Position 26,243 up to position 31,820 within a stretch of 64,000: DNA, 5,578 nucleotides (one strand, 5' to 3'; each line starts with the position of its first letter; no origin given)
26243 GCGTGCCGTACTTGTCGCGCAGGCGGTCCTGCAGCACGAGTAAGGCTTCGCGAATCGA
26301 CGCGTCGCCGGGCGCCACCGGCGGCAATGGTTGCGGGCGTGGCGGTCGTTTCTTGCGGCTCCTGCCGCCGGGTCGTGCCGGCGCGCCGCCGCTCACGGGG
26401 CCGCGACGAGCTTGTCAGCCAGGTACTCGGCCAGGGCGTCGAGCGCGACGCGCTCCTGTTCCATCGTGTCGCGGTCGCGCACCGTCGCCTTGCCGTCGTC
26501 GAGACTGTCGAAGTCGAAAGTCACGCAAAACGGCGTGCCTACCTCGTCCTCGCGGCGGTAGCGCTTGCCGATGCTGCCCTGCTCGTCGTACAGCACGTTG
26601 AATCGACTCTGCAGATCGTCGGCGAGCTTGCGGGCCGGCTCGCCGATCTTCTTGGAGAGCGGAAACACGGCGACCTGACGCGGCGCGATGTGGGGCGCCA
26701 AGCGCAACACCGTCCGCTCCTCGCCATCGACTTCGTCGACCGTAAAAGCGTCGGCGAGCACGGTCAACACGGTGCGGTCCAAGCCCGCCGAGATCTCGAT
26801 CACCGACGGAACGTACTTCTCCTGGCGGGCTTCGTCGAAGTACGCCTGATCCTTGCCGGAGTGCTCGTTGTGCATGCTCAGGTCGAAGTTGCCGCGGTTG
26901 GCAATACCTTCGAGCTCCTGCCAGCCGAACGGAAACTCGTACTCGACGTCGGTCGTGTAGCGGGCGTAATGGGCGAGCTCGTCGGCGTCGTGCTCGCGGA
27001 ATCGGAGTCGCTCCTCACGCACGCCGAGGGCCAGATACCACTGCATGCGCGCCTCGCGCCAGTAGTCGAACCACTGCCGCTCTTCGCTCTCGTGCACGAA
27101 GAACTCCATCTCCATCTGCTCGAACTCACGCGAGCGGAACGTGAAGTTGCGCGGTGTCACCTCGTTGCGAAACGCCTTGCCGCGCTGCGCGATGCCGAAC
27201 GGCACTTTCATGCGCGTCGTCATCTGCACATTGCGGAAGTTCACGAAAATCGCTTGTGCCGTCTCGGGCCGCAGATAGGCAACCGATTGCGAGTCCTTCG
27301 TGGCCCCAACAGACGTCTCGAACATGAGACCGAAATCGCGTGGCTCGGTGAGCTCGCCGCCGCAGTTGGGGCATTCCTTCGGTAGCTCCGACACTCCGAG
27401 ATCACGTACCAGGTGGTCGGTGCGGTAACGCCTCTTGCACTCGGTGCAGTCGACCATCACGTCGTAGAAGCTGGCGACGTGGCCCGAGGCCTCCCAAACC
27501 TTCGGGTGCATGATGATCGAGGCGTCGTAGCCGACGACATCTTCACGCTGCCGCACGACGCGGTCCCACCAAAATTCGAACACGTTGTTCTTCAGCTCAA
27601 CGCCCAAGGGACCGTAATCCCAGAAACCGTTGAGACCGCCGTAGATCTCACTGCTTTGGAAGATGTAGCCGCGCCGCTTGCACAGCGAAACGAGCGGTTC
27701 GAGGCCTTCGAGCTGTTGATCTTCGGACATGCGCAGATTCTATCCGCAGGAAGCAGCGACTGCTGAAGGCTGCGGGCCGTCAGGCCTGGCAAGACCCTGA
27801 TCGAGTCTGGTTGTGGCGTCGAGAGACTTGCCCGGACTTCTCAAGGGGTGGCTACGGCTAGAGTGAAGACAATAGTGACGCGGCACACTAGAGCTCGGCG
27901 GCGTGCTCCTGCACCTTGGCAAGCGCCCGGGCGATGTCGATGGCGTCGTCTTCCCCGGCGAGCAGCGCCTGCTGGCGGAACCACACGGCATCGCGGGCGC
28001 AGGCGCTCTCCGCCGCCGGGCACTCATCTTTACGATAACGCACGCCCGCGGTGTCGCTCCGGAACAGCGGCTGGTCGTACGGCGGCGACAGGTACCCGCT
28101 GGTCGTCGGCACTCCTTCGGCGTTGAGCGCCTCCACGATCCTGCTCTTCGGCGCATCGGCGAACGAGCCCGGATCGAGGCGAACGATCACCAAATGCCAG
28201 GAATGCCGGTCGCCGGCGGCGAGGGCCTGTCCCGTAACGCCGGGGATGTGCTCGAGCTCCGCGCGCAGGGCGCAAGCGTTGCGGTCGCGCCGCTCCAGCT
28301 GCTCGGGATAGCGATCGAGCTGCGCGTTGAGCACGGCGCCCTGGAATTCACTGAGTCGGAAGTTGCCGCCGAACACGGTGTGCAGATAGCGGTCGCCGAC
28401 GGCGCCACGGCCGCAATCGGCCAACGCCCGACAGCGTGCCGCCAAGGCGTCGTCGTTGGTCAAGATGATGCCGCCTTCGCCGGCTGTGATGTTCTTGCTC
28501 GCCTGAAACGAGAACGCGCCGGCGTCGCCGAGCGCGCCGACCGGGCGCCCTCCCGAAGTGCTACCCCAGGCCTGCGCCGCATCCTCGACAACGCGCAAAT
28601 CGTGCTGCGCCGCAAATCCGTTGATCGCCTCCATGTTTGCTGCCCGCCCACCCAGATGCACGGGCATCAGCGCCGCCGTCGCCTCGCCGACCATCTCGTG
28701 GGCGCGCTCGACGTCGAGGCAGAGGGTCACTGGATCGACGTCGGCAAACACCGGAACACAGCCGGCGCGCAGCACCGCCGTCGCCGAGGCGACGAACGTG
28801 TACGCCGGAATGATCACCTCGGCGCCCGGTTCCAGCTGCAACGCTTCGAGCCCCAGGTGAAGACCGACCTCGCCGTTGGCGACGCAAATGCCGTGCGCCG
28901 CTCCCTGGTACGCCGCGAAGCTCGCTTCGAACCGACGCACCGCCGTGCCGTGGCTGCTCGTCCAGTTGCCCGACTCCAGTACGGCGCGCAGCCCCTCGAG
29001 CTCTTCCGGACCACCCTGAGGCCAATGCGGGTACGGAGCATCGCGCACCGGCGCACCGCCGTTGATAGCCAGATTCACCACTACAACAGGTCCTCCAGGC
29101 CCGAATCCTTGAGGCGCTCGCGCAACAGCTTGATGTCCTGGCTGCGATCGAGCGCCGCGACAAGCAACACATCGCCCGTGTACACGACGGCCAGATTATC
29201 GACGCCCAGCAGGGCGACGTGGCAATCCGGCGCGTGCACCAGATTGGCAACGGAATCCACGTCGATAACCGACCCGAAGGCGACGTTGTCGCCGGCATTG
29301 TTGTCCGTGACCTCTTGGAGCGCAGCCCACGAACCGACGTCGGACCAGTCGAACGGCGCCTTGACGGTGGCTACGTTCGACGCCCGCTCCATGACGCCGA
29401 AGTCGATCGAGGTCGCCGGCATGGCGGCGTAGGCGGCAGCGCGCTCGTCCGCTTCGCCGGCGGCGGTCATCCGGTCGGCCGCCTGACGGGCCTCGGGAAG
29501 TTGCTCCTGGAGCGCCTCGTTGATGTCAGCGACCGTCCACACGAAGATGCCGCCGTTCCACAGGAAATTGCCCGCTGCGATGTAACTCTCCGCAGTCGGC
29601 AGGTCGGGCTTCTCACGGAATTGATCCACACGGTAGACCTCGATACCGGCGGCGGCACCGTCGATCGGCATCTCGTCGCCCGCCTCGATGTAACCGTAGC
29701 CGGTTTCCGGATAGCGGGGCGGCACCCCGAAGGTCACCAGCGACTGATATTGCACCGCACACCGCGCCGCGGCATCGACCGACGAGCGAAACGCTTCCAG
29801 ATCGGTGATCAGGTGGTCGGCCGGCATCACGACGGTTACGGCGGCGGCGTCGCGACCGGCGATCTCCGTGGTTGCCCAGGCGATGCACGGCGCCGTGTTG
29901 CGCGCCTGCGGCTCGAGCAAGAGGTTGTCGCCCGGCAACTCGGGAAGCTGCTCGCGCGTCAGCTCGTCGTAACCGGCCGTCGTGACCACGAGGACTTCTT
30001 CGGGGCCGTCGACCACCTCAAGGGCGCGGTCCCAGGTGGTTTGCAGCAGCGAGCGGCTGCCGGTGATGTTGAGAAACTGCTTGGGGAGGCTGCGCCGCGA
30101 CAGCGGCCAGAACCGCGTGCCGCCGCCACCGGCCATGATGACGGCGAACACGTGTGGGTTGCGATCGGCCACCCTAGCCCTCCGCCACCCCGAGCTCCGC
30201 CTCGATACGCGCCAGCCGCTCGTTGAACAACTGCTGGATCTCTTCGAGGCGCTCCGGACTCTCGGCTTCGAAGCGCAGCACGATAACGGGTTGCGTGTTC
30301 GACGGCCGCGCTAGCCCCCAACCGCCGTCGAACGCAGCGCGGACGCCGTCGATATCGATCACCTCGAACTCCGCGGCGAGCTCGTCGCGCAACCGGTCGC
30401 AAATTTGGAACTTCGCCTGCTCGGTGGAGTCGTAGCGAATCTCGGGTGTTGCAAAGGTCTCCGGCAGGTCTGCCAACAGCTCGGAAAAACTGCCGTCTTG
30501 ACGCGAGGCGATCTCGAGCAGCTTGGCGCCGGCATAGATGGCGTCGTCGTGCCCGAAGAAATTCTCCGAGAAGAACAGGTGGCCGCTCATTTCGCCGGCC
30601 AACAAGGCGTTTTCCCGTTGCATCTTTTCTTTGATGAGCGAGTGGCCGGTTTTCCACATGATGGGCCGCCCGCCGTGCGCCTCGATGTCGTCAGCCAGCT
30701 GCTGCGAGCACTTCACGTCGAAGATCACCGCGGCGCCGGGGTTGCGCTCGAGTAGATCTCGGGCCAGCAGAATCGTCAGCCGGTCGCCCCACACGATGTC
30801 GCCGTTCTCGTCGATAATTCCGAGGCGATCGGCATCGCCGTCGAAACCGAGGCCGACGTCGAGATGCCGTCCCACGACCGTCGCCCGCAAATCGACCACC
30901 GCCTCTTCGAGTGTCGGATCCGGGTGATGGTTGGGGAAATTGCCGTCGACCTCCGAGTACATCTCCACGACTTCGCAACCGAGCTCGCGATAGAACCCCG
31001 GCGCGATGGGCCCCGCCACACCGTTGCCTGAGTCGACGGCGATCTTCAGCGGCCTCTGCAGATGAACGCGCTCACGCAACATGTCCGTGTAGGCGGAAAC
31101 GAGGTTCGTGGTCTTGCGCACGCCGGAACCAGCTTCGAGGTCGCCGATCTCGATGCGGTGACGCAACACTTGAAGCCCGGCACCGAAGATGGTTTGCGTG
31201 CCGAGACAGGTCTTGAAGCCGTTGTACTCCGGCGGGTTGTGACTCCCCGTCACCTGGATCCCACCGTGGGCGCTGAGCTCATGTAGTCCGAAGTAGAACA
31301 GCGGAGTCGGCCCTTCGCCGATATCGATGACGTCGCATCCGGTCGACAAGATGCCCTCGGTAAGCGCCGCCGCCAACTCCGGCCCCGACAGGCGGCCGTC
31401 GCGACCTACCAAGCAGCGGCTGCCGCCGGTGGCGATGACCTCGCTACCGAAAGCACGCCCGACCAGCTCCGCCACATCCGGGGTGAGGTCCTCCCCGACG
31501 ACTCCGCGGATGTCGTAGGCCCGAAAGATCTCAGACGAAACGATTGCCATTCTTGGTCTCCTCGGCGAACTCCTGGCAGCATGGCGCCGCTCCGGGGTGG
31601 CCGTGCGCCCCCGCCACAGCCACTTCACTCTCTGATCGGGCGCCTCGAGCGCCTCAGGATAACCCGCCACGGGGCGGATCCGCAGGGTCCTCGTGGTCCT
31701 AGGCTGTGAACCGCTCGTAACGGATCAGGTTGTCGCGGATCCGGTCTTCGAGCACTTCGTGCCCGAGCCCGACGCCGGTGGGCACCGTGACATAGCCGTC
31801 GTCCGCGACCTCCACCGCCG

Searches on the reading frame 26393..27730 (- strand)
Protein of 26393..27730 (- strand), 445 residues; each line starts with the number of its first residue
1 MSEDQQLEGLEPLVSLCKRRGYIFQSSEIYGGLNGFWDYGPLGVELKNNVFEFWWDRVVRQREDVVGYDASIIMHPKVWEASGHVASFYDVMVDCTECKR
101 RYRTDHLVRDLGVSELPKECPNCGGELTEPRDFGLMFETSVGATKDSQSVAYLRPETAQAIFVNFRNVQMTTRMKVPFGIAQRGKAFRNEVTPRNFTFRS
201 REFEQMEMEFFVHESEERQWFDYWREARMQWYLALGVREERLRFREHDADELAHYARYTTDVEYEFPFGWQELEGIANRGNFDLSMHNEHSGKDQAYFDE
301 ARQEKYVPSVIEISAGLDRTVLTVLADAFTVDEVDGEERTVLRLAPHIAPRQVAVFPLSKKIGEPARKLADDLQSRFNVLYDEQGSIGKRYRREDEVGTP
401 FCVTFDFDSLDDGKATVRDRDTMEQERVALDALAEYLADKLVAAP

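Call 33: search_protein_families(library=pfam, proteins=[window:26393-27730:-], max_evalue=0.00001)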
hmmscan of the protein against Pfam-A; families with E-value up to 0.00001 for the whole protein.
window:26393-27730:- (445 aa): 2 families
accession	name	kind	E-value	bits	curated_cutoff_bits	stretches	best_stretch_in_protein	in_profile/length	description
PF03129.25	HGTP_anticodon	-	1.3e-21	77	21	1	352-439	1-93/94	Anticodon binding domain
PF00587.30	tRNA-synt_2b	-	2.1e-09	38.1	29.3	1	148-326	8-177/179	tRNA synthetase class II core domain (G, H, P, S and T)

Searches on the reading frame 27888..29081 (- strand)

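Call 33: search_protein_families(library=pfam, proteins=[window:27888-29081:-], max_evalue=0.00001)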
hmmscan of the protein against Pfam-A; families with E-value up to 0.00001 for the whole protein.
window:27888-29081:- (397 aa): 2 families
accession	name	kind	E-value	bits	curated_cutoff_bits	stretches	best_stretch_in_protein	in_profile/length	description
PF01041.23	DegT_DnrJ_EryC1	-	2.8e-100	336.5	19.8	1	24-368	4-341/360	DegT/DnrJ/EryC1/StrS aminotransferase family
PF01212.27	Beta_elim_lyase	-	5e-07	29.8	27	1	46-281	32-270/288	Beta-eliminating lyase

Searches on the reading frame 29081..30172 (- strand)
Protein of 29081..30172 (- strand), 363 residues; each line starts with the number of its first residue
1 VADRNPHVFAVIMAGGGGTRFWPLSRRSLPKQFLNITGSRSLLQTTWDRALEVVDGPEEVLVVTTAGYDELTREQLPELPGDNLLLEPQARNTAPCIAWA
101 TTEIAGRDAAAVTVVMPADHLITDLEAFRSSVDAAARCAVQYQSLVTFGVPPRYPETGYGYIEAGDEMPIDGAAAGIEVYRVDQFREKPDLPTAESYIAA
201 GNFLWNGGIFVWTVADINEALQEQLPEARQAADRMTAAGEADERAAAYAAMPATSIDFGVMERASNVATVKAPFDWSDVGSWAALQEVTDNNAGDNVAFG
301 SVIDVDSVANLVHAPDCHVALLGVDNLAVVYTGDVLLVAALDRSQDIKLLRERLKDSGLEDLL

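Call 33: search_protein_families(library=pfam, proteins=[window:29081-30172:-], max_evalue=0.00001)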
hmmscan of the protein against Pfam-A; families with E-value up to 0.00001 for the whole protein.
window:29081-30172:- (363 aa): 3 families
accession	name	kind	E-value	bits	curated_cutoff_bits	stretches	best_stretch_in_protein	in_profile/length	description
PF00483.29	NTP_transferase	-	6.3e-43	147.5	21.2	1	10-290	2-240/245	Nucleotidyl transferase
PF22640.1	ManC_GMP_beta-helix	-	1.2e-09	38.4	27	1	300-354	1-55/55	MannoseP isomerase/GMP-like beta-helix domain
PF12804.13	NTP_transf_3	-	3.6e-07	30.9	27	1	10-136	1-112/160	MobA-like NTP transferase domain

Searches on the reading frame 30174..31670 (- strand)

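Call 33: search_protein_families(library=pfam, proteins=[window:30174-31670:-], max_evalue=0.00001)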
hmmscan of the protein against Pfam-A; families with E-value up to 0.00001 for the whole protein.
window:30174-31670:- (498 aa): 4 families
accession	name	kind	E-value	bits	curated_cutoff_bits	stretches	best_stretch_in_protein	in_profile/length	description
PF02878.22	PGM_PMM_I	-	9.4e-33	113.3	22.5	1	47-156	2-113/138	Phosphoglucomutase/phosphomannomutase, alpha/beta/alpha domain I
PF02880.22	PGM_PMM_III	-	1.6e-26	93.1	20.7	1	294-406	1-115/115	Phosphoglucomutase/phosphomannomutase, alpha/beta/alpha domain III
PF02879.22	PGM_PMM_II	-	2.3e-24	86.3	29.3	1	193-290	2-103/103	Phosphoglucomutase/phosphomannomutase, alpha/beta/alpha domain II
PF00408.26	PGM_PMM_IV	-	1.8e-11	44.4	23.1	1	429-482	17-65/68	Phosphoglucomutase/phosphomannomutase, C-terminal domain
